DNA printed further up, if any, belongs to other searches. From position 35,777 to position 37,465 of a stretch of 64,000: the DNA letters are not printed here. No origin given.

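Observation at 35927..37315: Radical SAM protein ending in CCAEP: the cysteine form of a family whose other members end in CUAEP (Sec)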

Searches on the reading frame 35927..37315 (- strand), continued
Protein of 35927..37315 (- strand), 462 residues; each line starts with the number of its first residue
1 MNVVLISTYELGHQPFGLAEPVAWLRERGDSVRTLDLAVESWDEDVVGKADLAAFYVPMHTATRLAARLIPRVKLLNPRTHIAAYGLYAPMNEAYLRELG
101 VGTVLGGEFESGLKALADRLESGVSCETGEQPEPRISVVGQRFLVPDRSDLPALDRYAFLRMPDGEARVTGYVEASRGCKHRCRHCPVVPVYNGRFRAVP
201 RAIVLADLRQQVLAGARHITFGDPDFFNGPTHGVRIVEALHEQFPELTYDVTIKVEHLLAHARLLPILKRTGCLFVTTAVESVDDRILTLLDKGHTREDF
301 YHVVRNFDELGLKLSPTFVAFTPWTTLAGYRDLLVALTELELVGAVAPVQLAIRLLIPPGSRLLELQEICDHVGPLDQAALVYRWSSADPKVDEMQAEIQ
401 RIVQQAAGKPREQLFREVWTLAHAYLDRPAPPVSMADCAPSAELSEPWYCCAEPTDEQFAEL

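Call 50: get_annotated_region(hit=H29, flank=7000)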
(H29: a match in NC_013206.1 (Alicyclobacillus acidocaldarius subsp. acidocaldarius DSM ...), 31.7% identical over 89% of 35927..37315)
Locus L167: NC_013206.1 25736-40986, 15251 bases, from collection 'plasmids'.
description: Alicyclobacillus acidocaldarius subsp. acidocaldarius DSM 446 plasmid pAACI01, complete sequence
organism: Alicyclobacillus acidocaldarius subsp. acidocaldarius DSM 446 (NCBI taxid 521098)
taxonomy: Bacteria; Bacillota; Bacilli; Bacillales; Alicyclobacillaceae; Alicyclobacillus; Alicyclobacillus acidocaldarius; Alicyclobacillus acidocaldarius subsp. acidocaldarius DSM 446
host: -; source: -; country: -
typing (MOB-suite, as given by PLSDB): non-mobilizable; replicon rep_cluster_1654; mating-pair formation MPF_T
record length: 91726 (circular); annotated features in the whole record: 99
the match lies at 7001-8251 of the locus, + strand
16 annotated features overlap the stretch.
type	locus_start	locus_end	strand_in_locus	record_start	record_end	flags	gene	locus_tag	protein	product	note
CDS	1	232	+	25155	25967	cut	-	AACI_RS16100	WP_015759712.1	helix-turn-helix domain-containing protein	-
CDS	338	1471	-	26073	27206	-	-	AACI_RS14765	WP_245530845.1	IS66 family transposase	-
CDS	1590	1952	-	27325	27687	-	tnpB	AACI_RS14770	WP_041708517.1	IS66 family insertion sequence element accessory protein TnpB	-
CDS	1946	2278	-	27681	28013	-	-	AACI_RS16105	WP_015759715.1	helix-turn-helix domain-containing protein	-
CDS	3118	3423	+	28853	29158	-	-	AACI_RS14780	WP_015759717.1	carboxymuconolactone decarboxylase family protein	-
CDS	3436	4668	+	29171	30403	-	-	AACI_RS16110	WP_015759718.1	ATP-grasp domain-containing protein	-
CDS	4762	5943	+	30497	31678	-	-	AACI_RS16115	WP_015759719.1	MFS transporter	GO:0055085 - transmembrane transport [Evidence IEA]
CDS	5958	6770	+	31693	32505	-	arsM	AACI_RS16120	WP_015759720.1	putative arsinothricin biosynthesis methyltransferase ArsM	-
CDS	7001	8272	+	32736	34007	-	-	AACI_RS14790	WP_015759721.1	RCCLKC-tail radical SAM protein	-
CDS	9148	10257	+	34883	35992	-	-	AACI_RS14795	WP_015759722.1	GTP-binding protein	-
CDS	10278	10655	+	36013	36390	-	-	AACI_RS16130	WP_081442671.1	hypothetical protein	-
CDS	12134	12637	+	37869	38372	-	-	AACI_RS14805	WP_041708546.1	arsinothricin resistance N-acetyltransferase ArsN1 family A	-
CDS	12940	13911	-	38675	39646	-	-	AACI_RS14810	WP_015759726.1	site-specific integrase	GO:0015074 - DNA integration [Evidence IEA]; GO:0006310 - DNA recombination [Evidence IEA]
CDS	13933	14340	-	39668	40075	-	-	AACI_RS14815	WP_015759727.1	PIN domain-containing protein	-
CDS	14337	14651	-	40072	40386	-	-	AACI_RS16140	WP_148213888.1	AbrB/MazE/SpoVT family DNA-binding domain-containing protein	-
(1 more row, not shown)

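Call 51: search_protein_families(library=ncbifam, proteins=[L166:8461-9777:+, L084:1444-2667:+, L084:1139-1432:+, L084:8034-9143:+], max_evalue=0.001)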
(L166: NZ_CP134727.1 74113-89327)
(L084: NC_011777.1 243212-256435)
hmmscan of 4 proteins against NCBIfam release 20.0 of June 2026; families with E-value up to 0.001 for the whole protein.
L166:8461-9777:+ (438 aa): 19 families
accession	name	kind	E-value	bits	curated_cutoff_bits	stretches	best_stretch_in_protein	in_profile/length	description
NF002563.0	PRK02186.1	subfamily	2.3e-36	125.4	625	1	82-354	49-312/890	argininosuccinate lyase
NF005543.0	PRK07206.1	subfamily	1.3e-18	66.9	302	1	120-380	83-347/416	hypothetical protein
NF009402.0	PRK12767.1-1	equivalog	1.3e-12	47.2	218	1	63-321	30-278/329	carbamoyl phosphate synthase-like protein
NF002378.0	PRK01372.1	subfamily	9e-11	41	243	1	138-317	94-269/305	D-alanine--D-alanine ligase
NF041595.1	dap_A_syn_DdaF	equivalog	1.7e-08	33.7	840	1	143-322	114-295/424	dapdiamide A synthase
TIGR01205.1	D_ala_D_alaTIGR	subfamily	1.8e-08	33.7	245.65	1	138-317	100-285/318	D-alanine--D-alanine ligase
NF011169.0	PRK14571.1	equivalog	2.3e-08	33.8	404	1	168-327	115-273/300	D-alanyl-alanine synthetase A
TIGR03909.1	pyrrolys_PylC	equivalog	2e-07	30.1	248.3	1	174-338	119-271/374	3-methylornithine--L-lysine ligase PylC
TIGR00877.1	purD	equivalog_domain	2.1e-07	30.1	288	1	117-256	76-214/425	phosphoribosylamine--glycine ligase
NF053745.1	AAntcapLigBacD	equivalog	2.8e-07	29.3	850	1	111-336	103-345/471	alanine--anticapsin ligase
NF011170.0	PRK14572.1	equivalog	6.2e-06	25.5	489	1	169-317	161-313/351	D-alanyl-alanine synthetase A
NF003671.0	PRK05294.1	equivalog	2.6e-05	22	599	1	141-352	663-869/1058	carbamoyl-phosphate synthase large subunit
NF053643.1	Ddl_archaea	equivalog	3.5e-05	22.9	500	1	136-321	98-274/367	putative pseudomurein biosynthesis ATP-grasp protein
NF009404.0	PRK12767.1-3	equivalog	7.5e-05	21.8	316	1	135-321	101-286/344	carbamoyl phosphate synthase-like protein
NF002527.0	PRK01966.1-3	equivalog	0.0001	21.7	310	1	137-317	111-296/332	D-alanine--D-alanine ligase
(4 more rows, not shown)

L084:1444-2667:+ (407 aa): 32 families (the best 25 are shown)
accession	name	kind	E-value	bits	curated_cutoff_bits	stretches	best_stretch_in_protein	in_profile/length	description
NF002563.0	PRK02186.1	subfamily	2e-57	195.1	625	1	43-402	49-397/890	argininosuccinate lyase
NF005543.0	PRK07206.1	subfamily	5.7e-35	120.8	302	1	58-379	61-390/416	hypothetical protein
NF041595.1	dap_A_syn_DdaF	equivalog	4.9e-23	81.6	840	1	19-287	26-296/424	dapdiamide A synthase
NF053745.1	AAntcapLigBacD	equivalog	2.6e-16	59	850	1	50-307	82-352/471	alanine--anticapsin ligase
TIGR00877.1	purD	equivalog_domain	5.3e-12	45.3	288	1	101-212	100-208/425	phosphoribosylamine--glycine ligase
NF002378.0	PRK01372.1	subfamily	1.9e-10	39.9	243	1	103-284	98-272/305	D-alanine--D-alanine ligase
NF002527.0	PRK01966.1-3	equivalog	3.2e-10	39.7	310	1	97-220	110-227/332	D-alanine--D-alanine ligase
TIGR00768.1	rimK_fam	subfamily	4.1e-10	39.5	143.4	1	60-289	42-261/276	RimK family alpha-L-glutamate ligase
TIGR02068.2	cya_phycin_syn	equivalog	1.6e-09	36.3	850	1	103-201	211-301/862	cyanophycin synthetase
TIGR02144.1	LysX_arch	equivalog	2.2e-09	36.8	275.6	1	46-282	28-253/281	lysine biosynthesis protein LysX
NF009405.0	PRK12767.1-4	equivalog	3.1e-09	36.3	390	1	97-285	104-268/320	carbamoyl phosphate synthase-like protein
TIGR03909.1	pyrrolys_PylC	equivalog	1.4e-08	33.9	248.3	1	139-300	123-269/374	3-methylornithine--L-lysine ligase PylC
NF053643.1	Ddl_archaea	equivalog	2.1e-08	33.6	500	1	98-288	99-277/367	putative pseudomurein biosynthesis ATP-grasp protein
TIGR01205.1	D_ala_D_alaTIGR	subfamily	3.2e-08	32.9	245.65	1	99-285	100-289/318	D-alanine--D-alanine ligase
NF009402.0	PRK12767.1-1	equivalog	3.9e-08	32.5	218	1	99-188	109-196/329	carbamoyl phosphate synthase-like protein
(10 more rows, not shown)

L084:1139-1432:+ (97 aa): 3 families
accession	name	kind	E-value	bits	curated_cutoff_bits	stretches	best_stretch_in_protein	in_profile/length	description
NF045649.1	2X_seleno_MduS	exception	3.9e-12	45.8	380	1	10-93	236-319/338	methyltransferase domain-containing selenoprotein MduS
NF041537.1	ArsM_AhpD_UU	exception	6.5e-08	31.7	510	1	10-82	266-338/345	arsenite methyltransferase/AhpD domain selenoprotein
TIGR04169.1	perox_w_seleSAM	hypoth_equivalog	2.5e-05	24.3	120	1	5-76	19-90/109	arsenosugar biosynthesis-associated peroxidase-like protein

L084:8034-9143:+ (369 aa): 7 families
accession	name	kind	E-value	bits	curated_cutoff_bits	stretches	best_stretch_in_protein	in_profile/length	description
TIGR02475.1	CobW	equivalog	4e-17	62.1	332.1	1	8-200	8-214/342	cobalamin biosynthesis protein CobW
NF038288.1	chaper_GTP_ZigA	equivalog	6.6e-15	54.9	600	1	8-197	5-211/390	zinc metallochaperone GTPase ZigA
NF041053.1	CobW_rel_Se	equivalog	7.3e-15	55.1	180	1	5-205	2-189/195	CobW-related selenoprotein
NF008578.0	PRK11537.1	equivalog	3.4e-11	42.9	361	1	4-104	4-104/318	GTPase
TIGR00073.1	hypB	equivalog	1.4e-06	28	121.2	0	12-97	38-121/217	hydrogenase nickel incorporation protein HypB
TIGR01425.1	SRP54_euk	equivalog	0.00057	18.9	576.25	0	5-41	101-137/428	signal recognition particle protein SRP54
NF041546.1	ParA_partition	equivalog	0.00066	19.3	180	0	14-106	10-96/203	ParA family partition ATPase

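Call 56: search_protein_families(library=pfam, proteins=[L004:8230-9867:+, L047:11417-12355:+, L067:11667-12749:+, L035:2221-3351:+, L074:5555-6592:-, L074:6860-8458:-, L032:4972-6285:+, L064:5088-5900:+, L009:12376-13569:+], max_evalue=0.001)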
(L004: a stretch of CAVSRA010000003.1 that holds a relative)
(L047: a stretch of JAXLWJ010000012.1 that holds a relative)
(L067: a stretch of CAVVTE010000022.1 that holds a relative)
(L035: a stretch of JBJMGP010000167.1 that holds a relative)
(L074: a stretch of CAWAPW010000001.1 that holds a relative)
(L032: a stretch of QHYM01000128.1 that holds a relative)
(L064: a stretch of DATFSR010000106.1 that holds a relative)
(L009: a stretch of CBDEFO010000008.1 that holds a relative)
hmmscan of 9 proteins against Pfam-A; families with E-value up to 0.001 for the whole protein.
L004:8230-9867:+ (545 aa): 1 family
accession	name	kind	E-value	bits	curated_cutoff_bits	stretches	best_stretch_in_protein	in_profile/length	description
PF18566.7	Ldi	-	1.1e-17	64.9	26.1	1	178-417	74-313/318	Linalool dehydratase/isomerase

L047:11417-12355:+ (312 aa): 1 family
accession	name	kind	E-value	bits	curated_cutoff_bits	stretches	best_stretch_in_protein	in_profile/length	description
PF00248.27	Aldo_ket_red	-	5.7e-80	268.9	24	1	16-309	2-290/291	Aldo/keto reductase family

L067:11667-12749:+ (360 aa): 1 family
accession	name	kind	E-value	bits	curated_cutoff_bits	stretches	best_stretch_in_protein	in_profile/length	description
PF00491.26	Arginase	-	1.1e-54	186.2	22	1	71-346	2-277/280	Arginase family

L035:2221-3351:+ (376 aa): 4 families
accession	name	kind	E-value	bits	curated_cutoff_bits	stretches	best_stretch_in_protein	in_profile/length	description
PF01408.29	GFO_IDH_MocA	-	1.5e-24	87.4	24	1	4-118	2-117/120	Oxidoreductase family, NAD-binding Rossmann fold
PF22725.1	GFO_IDH_MocA_C3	-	3.9e-11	43.5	27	1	130-262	2-124/124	GFO/IDH/MocA C-terminal domain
PF03447.22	NAD_binding_3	-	1.1e-05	26.6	24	1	9-117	1-113/116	Homoserine dehydrogenase, NAD binding domain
PF02894.22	GFO_IDH_MocA_C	-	2.8e-05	24.5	22.9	1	163-267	22-129/218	Oxidoreductase family, C-terminal alpha/beta domain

L074:5555-6592:- (345 aa): 1 family
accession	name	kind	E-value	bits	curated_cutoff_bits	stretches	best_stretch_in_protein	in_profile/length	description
PF01380.27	SIS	-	3.3e-32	111.5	25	2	41-162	8-129/131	SIS domain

L074:6860-8458:- (532 aa): 1 family
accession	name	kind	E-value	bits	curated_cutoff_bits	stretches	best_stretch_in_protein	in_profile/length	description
PF00263.26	Secretin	-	3.4e-25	89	27.5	1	349-507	4-167/169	Bacterial type II and III secretion system protein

L032:4972-6285:+ (437 aa): 2 families
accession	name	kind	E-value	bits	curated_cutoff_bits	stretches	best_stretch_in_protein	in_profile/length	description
PF13520.12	AA_permease_2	-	6.3e-32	111.5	27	1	12-421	5-418/427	Amino acid permease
PF00324.27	AA_permease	-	3.1e-22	79.3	24.6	1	16-378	5-377/470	Amino acid permease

L064:5088-5900:+ (270 aa): 1 family
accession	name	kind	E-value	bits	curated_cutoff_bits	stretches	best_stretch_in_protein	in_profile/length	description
PF01790.23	LGT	-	1.4e-47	162.5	24.9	1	5-256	4-238/240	Prolipoprotein diacylglyceryl transferase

L009:12376-13569:+ (397 aa): 2 families
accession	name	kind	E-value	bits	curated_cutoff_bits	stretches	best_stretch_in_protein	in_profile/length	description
PF08495.15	FIST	-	7e-36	124.3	23.2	1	38-232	1-189/189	FIST N domain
PF10442.14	FIST_C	-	8e-22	78.2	28.5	1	237-377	4-131/131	FIST C domain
